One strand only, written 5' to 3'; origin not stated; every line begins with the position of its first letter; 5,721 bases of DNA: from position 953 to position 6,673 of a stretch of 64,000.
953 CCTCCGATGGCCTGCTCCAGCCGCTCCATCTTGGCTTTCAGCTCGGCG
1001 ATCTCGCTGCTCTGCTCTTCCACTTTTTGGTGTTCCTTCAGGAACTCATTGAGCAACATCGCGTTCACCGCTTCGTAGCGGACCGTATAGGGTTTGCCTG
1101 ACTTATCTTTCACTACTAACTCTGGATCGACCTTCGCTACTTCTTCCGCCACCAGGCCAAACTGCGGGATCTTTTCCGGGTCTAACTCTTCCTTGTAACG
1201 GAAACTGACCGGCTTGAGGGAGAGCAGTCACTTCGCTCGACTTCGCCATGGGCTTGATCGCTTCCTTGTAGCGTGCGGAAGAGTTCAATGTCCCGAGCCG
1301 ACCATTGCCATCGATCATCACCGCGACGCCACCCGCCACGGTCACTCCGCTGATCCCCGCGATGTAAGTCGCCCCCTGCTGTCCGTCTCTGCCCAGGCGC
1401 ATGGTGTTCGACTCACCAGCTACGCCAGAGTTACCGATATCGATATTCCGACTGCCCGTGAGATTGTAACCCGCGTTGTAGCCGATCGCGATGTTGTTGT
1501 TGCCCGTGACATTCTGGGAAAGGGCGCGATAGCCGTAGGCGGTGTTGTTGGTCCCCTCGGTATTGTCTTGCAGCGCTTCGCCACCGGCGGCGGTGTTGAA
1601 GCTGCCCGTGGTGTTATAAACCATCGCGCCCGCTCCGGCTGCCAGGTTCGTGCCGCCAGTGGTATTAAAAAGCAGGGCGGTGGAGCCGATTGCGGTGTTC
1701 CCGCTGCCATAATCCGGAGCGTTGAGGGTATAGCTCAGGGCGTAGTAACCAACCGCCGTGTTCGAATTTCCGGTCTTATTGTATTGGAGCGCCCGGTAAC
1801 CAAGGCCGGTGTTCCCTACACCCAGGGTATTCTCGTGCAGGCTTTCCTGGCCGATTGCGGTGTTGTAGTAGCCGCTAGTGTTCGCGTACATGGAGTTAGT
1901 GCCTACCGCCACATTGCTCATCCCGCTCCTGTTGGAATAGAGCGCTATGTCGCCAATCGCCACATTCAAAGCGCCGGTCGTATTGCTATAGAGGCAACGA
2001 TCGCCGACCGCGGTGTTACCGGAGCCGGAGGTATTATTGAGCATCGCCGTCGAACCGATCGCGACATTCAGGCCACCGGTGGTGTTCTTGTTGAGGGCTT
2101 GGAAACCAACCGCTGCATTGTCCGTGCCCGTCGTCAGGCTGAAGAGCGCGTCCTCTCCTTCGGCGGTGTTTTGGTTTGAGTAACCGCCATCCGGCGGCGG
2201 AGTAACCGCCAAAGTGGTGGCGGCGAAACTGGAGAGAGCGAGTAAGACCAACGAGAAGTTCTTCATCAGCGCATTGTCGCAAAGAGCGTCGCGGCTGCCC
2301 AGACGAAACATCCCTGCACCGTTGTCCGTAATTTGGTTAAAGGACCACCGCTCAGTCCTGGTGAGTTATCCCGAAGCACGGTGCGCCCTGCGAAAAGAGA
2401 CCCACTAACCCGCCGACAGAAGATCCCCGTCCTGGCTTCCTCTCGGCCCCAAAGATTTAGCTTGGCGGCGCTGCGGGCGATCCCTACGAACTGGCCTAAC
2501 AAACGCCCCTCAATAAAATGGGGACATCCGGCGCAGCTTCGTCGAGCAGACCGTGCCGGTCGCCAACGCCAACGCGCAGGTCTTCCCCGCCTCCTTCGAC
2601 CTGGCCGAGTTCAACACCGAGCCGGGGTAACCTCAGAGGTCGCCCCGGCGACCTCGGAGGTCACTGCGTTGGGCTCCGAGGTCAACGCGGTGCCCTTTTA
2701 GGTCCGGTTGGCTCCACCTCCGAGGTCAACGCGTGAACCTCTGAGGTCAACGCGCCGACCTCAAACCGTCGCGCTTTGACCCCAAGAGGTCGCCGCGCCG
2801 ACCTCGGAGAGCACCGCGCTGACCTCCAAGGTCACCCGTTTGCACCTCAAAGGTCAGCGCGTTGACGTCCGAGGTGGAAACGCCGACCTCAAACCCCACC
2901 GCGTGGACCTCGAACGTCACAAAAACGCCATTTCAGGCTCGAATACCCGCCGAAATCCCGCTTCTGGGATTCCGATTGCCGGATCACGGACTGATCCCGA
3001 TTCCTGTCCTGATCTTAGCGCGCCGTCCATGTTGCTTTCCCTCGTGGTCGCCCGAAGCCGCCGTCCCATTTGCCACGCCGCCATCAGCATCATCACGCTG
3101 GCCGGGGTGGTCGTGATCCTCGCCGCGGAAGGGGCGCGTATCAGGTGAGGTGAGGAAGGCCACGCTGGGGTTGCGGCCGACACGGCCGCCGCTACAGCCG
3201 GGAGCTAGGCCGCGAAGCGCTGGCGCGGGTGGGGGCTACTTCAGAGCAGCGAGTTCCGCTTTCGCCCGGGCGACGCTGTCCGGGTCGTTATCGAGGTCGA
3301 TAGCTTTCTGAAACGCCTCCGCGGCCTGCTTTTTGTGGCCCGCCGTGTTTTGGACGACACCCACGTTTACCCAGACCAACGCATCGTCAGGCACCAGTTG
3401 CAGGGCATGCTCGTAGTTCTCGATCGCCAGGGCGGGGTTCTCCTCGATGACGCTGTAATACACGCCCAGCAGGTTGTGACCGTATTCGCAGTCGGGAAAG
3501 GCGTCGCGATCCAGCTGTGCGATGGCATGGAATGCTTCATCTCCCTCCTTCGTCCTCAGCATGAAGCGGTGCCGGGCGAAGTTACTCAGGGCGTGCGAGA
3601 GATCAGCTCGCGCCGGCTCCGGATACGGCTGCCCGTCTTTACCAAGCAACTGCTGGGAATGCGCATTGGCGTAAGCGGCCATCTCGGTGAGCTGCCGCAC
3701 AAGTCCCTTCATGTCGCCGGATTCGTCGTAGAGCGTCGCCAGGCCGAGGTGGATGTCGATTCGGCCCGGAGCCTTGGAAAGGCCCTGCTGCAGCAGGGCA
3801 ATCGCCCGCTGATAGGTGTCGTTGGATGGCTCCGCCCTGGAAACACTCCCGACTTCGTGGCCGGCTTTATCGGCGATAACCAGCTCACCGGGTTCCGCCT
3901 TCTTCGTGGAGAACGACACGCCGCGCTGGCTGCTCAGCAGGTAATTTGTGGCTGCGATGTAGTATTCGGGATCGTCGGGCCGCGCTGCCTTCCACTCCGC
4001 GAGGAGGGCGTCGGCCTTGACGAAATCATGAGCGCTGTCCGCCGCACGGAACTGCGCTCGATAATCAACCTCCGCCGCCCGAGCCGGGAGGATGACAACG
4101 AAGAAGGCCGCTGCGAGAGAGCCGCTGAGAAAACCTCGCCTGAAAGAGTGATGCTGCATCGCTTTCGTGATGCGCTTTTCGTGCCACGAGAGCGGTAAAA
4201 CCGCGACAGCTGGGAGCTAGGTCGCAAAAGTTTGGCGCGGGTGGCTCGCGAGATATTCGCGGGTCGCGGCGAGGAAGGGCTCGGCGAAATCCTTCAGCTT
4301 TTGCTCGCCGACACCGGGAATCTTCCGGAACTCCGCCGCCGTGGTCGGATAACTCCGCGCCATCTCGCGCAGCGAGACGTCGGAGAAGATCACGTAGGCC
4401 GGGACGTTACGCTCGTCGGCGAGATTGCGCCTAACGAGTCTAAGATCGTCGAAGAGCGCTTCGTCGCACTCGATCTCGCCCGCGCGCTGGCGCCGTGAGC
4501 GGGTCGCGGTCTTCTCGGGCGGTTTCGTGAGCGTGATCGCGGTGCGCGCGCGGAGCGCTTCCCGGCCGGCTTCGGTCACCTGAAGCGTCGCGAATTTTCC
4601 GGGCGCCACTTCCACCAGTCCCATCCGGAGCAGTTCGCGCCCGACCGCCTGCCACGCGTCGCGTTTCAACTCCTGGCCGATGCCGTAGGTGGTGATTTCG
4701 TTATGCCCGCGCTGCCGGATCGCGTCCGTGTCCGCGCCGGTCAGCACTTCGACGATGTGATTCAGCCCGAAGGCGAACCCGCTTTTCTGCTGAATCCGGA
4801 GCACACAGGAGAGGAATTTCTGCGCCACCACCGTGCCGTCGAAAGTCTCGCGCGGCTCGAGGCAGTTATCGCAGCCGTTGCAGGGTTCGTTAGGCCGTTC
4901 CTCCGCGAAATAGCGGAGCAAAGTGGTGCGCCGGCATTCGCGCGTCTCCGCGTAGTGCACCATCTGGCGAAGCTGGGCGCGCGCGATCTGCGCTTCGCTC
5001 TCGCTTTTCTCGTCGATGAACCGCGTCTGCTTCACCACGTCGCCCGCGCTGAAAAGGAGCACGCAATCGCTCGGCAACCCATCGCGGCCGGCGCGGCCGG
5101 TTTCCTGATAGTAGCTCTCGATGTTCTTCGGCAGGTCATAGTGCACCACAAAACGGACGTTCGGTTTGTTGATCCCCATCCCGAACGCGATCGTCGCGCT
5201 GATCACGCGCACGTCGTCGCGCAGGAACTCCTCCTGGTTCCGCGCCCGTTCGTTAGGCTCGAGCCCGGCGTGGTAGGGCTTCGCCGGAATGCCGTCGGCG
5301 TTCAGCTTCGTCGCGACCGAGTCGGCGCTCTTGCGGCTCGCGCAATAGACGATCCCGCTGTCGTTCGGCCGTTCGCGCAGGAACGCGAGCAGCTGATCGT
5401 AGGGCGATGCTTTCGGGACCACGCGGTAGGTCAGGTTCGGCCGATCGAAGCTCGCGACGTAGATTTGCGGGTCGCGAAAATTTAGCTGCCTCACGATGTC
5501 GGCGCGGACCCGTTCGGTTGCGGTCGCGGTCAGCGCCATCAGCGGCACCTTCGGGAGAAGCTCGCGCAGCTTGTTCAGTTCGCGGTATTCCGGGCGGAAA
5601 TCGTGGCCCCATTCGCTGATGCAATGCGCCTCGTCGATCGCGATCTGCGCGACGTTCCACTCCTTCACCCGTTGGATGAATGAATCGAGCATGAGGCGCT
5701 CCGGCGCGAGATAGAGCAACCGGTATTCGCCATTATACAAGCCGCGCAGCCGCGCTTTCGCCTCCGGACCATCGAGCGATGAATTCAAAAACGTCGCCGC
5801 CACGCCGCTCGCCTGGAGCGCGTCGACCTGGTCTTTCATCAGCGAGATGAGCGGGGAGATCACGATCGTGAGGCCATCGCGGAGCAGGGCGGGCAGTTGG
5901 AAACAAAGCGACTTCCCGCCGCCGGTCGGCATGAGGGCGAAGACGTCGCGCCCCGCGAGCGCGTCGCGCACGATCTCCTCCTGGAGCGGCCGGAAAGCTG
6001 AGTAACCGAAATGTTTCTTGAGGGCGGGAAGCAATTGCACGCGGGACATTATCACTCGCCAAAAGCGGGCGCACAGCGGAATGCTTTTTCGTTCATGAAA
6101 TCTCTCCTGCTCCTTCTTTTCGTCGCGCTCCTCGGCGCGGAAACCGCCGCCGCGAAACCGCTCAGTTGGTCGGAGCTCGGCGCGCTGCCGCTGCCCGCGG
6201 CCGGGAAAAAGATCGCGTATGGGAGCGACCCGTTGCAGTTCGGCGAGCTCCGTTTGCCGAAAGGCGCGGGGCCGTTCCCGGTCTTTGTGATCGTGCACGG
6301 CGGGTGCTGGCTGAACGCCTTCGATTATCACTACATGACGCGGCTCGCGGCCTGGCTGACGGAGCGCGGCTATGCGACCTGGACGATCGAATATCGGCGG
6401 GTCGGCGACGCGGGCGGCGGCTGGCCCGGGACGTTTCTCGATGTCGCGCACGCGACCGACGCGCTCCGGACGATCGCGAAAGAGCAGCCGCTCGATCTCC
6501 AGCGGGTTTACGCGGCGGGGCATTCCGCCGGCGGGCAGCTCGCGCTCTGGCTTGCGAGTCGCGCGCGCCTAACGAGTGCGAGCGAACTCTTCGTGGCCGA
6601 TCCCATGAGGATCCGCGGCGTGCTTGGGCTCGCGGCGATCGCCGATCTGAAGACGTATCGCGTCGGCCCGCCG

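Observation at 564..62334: Hyper-abundant 9-mer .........: candidate DNA-uptake-sequence-like genome signal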

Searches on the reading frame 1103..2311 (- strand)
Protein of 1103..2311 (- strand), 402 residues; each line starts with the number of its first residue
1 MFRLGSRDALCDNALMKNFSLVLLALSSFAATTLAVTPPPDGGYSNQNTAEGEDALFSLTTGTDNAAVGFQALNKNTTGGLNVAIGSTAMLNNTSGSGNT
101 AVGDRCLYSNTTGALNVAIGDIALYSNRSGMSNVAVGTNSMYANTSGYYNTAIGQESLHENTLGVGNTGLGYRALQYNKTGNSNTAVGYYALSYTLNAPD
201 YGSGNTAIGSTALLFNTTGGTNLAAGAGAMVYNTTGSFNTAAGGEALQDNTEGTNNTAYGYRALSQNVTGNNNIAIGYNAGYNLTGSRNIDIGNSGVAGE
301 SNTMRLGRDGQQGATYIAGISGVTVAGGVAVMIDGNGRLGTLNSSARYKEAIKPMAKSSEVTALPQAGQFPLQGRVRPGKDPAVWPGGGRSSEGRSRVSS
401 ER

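Call 21: search_protein_families(library=pfam, proteins=[window:1103-2311:-], max_evalue=0.001)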
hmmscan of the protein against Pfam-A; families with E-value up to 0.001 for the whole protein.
window:1103-2311:- (402 aa): 0 families

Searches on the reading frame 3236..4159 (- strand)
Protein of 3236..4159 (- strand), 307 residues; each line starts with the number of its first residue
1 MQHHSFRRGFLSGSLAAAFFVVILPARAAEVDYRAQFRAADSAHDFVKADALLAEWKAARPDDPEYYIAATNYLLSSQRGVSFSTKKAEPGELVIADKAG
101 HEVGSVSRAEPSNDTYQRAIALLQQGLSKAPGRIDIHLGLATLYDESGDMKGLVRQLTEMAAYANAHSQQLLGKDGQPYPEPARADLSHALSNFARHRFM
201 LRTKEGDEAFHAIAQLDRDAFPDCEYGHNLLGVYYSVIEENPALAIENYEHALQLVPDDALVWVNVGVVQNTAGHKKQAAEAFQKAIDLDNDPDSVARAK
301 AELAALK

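Call 33: search_protein_families(library=pfam, proteins=[window:3236-4159:-], max_evalue=0.0001)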
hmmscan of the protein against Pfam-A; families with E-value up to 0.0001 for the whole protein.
window:3236-4159:- (307 aa): 11 families
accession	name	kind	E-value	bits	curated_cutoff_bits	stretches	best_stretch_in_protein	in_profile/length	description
PF14559.12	TPR_19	-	6.7e-13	49.2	25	1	115-151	6-42/68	Tetratricopeptide repeat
PF13428.12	TPR_14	-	2e-08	34.5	23.5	0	114-143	15-44/44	Tetratricopeptide repeat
PF07719.23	TPR_2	-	7e-08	32.5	27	0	262-292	3-33/34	Tetratricopeptide repeat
PF00515.34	TPR_1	-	9.5e-08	32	27.8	0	260-290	1-31/34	Tetratricopeptide repeat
PF13424.12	TPR_12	-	1.8e-07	31.7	30.1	0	231-290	9-75/77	Tetratricopeptide repeat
PF13414.12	TPR_11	-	3.4e-07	30.3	26.8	0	245-270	13-38/42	TPR repeat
PF13371.12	TPR_9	-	7.1e-07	29.6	35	1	239-303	8-72/73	Tetratricopeptide repeat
PF13181.12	TPR_8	-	8.6e-06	26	25.7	0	262-292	3-33/34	Tetratricopeptide repeat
PF13432.12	TPR_16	-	1.2e-05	26.1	32.7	0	241-294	12-63/65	Tetratricopeptide repeat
PF23914.1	TPR_CcmH_CycH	-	1.9e-05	25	42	0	252-298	42-88/158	Cytochrome c-type biogenesis protein H TPR domain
PF13431.12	TPR_17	-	8.7e-05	22.9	24.4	0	249-279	2-32/34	Tetratricopeptide repeat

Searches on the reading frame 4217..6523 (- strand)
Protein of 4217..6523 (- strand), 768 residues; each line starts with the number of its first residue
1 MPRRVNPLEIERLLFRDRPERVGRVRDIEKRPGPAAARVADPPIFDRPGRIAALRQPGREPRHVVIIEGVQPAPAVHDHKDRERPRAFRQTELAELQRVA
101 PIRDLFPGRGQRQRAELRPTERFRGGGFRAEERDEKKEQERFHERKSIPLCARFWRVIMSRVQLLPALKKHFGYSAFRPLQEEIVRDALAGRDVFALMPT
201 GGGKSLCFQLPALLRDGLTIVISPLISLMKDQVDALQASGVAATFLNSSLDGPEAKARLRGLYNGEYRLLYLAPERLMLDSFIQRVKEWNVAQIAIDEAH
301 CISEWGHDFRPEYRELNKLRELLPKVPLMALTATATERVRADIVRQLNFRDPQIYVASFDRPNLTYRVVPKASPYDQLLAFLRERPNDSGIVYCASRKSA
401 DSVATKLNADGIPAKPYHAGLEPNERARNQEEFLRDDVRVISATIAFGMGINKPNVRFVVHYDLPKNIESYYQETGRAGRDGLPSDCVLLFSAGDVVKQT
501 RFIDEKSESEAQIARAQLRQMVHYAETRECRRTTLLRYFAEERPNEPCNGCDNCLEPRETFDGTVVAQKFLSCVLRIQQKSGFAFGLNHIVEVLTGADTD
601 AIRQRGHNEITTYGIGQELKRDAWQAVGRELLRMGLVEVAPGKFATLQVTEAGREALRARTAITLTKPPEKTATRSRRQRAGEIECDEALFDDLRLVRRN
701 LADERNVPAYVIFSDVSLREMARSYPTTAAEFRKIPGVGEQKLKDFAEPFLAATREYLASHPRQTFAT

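Call 9: search_protein_families(library=ncbifam, proteins=[window:4217-6523:-])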
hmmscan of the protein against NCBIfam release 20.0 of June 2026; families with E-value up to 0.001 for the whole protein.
window:4217-6523:- (768 aa): 23 families
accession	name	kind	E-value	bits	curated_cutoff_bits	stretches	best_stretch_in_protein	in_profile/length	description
TIGR01389.1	recQ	equivalog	3.3e-228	758.9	640.2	1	168-757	5-591/591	DNA helicase RecQ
NF008279.0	PRK11057.1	equivalog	1.6e-220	733.7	1015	1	167-759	16-604/608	ATP-dependent DNA helicase RecQ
TIGR00614.1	recQ_fam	subfamily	1.5e-167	558.2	219.8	1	168-617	3-468/470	RecQ family ATP-dependent DNA helicase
NF041063.1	DpdF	equivalog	3.7e-58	197.8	550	1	159-497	122-488/813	protein DpdF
NF053711.1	RNA_heli_RhlE1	exception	2.2e-19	69.5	750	1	270-497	128-354/434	RNA helicase RhlE1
NF053631.1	RNA_helic_CshA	equivalog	4.2e-19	68.7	646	1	165-510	11-359/434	degradosome RNA helicase CshA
NF008394.0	PRK11192.1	equivalog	1.3e-17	63.8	507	2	378-506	238-369/441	ATP-dependent RNA helicase SrmB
NF053636.1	DDHlcsCsdAPsy1082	equivalog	4.4e-17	61.8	890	2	386-493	242-349/512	DEAD/DEAH box helicase CsdA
NF008744.0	PRK11776.1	equivalog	7.7e-17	61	524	1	165-521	16-375/460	ATP-dependent RNA helicase DbpA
NF007882.0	PRK10590.1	equivalog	2.2e-14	53.3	743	1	388-484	246-342/456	ATP-dependent RNA helicase RhlE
NF002340.1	PRK01297.1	equivalog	1.4e-12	47.1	564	1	366-485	228-347/372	ATP-dependent RNA helicase RhlB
NF008642.0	PRK11634.1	equivalog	1.7e-12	46.5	989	1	163-489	16-347/628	DEAD/DEAH family ATP-dependent RNA helicase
NF053710.1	RNA_heli_RhlE2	exception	3.6e-12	45.5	925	1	390-490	252-352/635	RNA helicase RhlE2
TIGR04121.1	DEXH_lig_assoc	equivalog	7e-11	40.6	850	1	178-480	15-345/804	ligase-associated DNA damage response DEXH box helicase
NF003419.0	PRK04837.1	equivalog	2.2e-10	39.8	588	1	378-483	247-352/424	ATP-dependent RNA helicase RhlB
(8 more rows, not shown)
